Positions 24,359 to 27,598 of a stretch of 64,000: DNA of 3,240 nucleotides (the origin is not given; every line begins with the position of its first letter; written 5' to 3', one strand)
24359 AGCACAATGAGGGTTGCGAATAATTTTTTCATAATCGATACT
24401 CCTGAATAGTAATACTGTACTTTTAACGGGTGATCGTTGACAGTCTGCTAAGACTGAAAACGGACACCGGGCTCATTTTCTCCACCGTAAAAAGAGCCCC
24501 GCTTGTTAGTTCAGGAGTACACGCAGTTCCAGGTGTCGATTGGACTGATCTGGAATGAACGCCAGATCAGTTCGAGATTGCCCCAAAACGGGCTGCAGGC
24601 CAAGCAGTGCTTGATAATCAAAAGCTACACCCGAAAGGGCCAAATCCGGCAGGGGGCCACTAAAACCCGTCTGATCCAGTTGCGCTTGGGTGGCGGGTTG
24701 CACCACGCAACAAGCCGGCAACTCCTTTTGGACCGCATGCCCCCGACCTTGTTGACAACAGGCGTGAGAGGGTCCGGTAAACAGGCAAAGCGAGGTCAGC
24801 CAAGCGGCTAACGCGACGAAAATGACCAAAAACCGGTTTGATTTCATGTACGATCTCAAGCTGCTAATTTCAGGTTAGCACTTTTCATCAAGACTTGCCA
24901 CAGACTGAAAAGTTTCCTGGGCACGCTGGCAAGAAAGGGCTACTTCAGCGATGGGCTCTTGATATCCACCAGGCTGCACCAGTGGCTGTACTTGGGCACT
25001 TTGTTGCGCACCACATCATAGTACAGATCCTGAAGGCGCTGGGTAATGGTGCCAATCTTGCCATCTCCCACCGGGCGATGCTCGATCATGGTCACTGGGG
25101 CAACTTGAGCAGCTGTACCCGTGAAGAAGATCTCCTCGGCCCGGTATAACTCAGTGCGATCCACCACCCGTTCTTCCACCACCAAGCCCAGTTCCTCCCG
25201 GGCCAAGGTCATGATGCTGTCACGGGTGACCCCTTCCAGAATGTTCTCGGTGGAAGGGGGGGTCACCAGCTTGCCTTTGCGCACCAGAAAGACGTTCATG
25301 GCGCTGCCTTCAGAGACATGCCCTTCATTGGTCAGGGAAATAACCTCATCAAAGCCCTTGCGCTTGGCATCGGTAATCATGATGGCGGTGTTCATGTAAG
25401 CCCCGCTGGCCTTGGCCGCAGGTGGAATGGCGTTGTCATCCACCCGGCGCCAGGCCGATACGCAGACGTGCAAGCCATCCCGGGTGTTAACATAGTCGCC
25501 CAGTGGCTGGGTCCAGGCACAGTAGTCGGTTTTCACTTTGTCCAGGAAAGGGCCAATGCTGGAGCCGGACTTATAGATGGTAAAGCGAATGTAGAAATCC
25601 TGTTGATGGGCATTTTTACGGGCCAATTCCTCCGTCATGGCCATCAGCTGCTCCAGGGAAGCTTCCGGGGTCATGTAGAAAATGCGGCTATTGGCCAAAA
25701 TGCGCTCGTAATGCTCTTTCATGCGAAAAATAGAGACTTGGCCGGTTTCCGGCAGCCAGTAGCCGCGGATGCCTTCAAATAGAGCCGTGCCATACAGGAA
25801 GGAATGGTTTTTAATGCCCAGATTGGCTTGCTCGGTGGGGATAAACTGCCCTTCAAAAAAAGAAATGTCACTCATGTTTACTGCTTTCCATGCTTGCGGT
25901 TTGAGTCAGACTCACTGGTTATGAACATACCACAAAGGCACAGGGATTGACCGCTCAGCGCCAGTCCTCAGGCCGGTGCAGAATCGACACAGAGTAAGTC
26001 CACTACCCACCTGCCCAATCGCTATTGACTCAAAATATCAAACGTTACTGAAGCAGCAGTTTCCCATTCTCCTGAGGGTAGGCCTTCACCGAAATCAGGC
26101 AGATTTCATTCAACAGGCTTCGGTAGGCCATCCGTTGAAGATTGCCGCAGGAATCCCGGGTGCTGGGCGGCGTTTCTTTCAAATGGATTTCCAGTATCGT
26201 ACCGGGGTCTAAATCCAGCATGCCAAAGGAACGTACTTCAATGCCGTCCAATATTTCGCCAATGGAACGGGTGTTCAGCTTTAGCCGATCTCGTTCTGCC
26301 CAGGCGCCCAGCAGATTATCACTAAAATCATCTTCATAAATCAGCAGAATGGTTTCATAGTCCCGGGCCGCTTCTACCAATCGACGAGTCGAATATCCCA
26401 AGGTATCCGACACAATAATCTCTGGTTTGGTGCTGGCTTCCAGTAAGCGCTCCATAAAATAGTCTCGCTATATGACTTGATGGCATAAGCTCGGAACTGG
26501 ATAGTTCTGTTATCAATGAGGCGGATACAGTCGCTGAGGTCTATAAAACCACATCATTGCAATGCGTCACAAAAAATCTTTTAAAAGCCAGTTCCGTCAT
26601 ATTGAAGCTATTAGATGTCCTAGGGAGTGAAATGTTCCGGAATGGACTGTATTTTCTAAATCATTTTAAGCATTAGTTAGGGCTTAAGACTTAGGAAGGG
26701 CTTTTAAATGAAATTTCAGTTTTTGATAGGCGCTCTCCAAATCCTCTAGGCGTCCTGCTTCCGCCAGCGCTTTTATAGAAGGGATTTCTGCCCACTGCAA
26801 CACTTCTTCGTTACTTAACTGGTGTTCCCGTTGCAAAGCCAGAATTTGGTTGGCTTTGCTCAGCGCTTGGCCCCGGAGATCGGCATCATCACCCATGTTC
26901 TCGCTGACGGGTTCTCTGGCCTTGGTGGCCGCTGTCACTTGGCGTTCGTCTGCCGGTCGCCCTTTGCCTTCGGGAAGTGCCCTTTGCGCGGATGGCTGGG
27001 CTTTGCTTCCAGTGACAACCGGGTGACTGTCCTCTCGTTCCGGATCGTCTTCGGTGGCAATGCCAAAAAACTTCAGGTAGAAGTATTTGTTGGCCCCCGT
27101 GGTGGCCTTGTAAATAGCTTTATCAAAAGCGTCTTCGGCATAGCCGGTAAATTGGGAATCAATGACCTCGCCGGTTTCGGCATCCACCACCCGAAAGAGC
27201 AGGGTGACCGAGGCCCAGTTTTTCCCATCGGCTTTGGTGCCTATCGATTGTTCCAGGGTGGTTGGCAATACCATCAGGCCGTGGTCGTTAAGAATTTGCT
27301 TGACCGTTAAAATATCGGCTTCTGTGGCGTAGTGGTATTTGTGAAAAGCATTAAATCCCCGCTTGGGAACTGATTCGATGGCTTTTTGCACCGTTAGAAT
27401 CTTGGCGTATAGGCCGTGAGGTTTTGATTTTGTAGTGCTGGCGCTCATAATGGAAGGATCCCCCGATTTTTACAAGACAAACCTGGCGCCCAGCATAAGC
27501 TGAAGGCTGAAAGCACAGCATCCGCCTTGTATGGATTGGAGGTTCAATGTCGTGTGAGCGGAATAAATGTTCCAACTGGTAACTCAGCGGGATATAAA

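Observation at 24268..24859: Tandem pair of secreted CC-doublet proteins, including an unlisted 40-aa peptide with a CC-x4-CC-x5-CC core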

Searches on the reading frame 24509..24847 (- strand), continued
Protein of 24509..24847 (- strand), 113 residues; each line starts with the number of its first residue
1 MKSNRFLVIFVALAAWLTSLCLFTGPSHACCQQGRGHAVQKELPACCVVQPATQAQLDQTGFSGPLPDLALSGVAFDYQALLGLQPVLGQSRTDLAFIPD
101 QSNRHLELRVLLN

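Call 97: search_protein_families(library=padloc, proteins=[window:24509-24847:-], max_evalue=1)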
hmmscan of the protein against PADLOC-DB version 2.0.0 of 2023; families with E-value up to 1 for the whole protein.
seq(113 aa): 0 families

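Call 98: search_protein_families(library=phrogs, proteins=[window:24509-24847:-], max_evalue=0.01)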
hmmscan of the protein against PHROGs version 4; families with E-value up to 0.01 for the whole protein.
seq(113 aa): 0 families

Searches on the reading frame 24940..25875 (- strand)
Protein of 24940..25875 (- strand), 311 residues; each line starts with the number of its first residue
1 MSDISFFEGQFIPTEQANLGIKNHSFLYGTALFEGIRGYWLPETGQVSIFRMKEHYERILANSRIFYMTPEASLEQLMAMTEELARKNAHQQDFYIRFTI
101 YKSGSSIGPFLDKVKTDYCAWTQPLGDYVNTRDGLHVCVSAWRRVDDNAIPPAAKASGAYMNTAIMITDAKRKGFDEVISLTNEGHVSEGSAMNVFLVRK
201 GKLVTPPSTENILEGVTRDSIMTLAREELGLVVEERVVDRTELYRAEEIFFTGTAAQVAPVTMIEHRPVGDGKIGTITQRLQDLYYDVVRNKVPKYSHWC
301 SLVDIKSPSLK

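Call 3: search_protein_families(library=ncbifam, proteins=[window:24940-25875:-], max_evalue=1)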
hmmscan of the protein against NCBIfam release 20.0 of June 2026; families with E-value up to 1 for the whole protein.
window:24940-25875:- (311 aa): 23 families
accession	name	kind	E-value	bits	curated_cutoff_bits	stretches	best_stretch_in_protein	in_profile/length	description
NF005146.0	PRK06606.1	equivalog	2.8e-96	322.1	279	1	3-303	7-306/307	branched-chain amino acid transaminase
TIGR01122.1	ilvE_I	equivalog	1.2e-85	287.3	245.55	1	6-302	1-297/298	branched-chain-amino-acid transaminase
NF006185.0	PRK08320.1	subfamily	6.9e-60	202.7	363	1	4-292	4-286/292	branched-chain amino acid aminotransferase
NF005726.0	PRK07544.1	equivalog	4.7e-48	163.8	396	1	6-292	14-291/295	branched-chain amino acid aminotransferase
NF009126.0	PRK12479.1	equivalog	1.3e-45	155.8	518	1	6-292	7-287/299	branched-chain-amino-acid transaminase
NF009896.0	PRK13356.1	equivalog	5.4e-45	153.7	262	1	4-291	9-285/287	branched-chain amino acid aminotransferase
NF009897.0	PRK13357.1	equivalog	8e-38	130.1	307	1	10-303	48-357/358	branched-chain amino acid aminotransferase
TIGR01123.1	ilvE_II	equivalog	4e-36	124.6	250.05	1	9-300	4-310/313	branched-chain-amino-acid transaminase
NF005209.0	PRK06680.1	subfamily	6.7e-36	123.6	320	1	1-291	1-283/286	D-amino-acid transaminase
NF005800.0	PRK07650.1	equivalog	3.9e-30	105.1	308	1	6-290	4-277/290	aminodeoxychorismate lyase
TIGR01121.1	D_amino_aminoT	equivalog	1.2e-29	103.3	277.45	1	5-286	2-272/276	D-amino-acid transaminase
NF009066.0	PRK12400.1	equivalog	4e-22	79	538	1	163-286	158-279/290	D-amino-acid transaminase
NF005888.0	PRK07849.1-3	equivalog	1.2e-16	60.5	273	1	48-272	52-277/298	aminodeoxychorismate lyase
NF004761.0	PRK06092.1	equivalog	3e-15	56.2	260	1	170-283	154-263/268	aminodeoxychorismate lyase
TIGR03461.1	pabC_Proteo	equivalog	4.7e-15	55.5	176.85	1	15-268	6-249/262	aminodeoxychorismate lyase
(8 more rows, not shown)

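Call 4: search_protein_families(library=pfam, proteins=[window:24940-25875:-], max_evalue=1)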
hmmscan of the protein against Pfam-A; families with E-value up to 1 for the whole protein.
window:24940-25875:- (311 aa): 2 families
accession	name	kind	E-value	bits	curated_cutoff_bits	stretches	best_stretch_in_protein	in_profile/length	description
PF01063.24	Aminotran_4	-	2.4e-44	152.3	28.5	1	32-263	2-222/223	Amino-transferase class IV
PF09634.15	DUF2025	-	0.08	13.3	25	1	207-246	48-86/105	Protein of unknown function (DUF2025)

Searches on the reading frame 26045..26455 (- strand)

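Call 3: search_protein_families(library=ncbifam, proteins=[window:26045-26455:-], max_evalue=1)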
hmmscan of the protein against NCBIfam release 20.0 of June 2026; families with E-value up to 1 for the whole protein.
window:26045-26455:- (136 aa): 0 families

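Call 4: search_protein_families(library=pfam, proteins=[window:26045-26455:-], max_evalue=1)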
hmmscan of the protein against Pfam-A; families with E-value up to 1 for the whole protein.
window:26045-26455:- (136 aa): 1 family
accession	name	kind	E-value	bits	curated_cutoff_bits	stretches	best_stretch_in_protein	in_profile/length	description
PF00389.36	2-Hacid_dh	-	0.3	11.2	24.6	1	10-59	20-63/134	D-isomer specific 2-hydroxyacid dehydrogenase, catalytic domain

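Call 98: search_protein_families(library=phrogs, proteins=[window:26045-26455:-], max_evalue=0.01)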
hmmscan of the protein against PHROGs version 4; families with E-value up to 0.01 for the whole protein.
window:26045-26455:- (136 aa): 0 families

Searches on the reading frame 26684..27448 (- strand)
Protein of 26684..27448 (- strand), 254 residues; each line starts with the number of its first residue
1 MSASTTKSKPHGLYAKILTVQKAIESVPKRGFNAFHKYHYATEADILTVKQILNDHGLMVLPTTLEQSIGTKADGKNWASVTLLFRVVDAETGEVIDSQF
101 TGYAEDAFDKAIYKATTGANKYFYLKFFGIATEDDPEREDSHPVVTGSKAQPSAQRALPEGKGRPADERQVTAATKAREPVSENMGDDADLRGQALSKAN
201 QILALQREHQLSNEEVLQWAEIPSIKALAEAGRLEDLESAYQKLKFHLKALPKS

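Call 3: search_protein_families(library=ncbifam, proteins=[window:26684-27448:-], max_evalue=1)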
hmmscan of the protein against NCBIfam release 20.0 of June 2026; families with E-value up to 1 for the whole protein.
window:26684-27448:- (254 aa): 0 families

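Call 4: search_protein_families(library=pfam, proteins=[window:26684-27448:-], max_evalue=1)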
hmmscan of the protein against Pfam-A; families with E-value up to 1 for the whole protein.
window:26684-27448:- (254 aa): 2 families
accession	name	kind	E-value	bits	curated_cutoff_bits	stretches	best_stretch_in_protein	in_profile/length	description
PF04404.17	ERF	-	2.6e-16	60.4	25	1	14-141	2-129/153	ERF superfamily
PF03783.19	CsgG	-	0.022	14.5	20.8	1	74-130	121-172/210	Curli production assembly/transport component CsgG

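Call 98: search_protein_families(library=phrogs, proteins=[window:26684-27448:-], max_evalue=0.01)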
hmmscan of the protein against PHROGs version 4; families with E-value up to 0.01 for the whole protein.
window:26684-27448:- (254 aa): 4 families
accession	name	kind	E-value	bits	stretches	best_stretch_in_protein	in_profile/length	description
phrog_155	-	DNA, RNA and nucleotide metabolism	2e-30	107.4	1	13-210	68-271/308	Erf-like ssDNA annealing protein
phrog_2324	-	DNA, RNA and nucleotide metabolism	1.3e-12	48.7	1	12-162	10-153/193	Erf-like ssDNA annealing protein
phrog_21649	-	unknown function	5.9e-07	30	1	13-164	42-198/351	-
phrog_34331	-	unknown function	0.00044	21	1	35-133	49-152/239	-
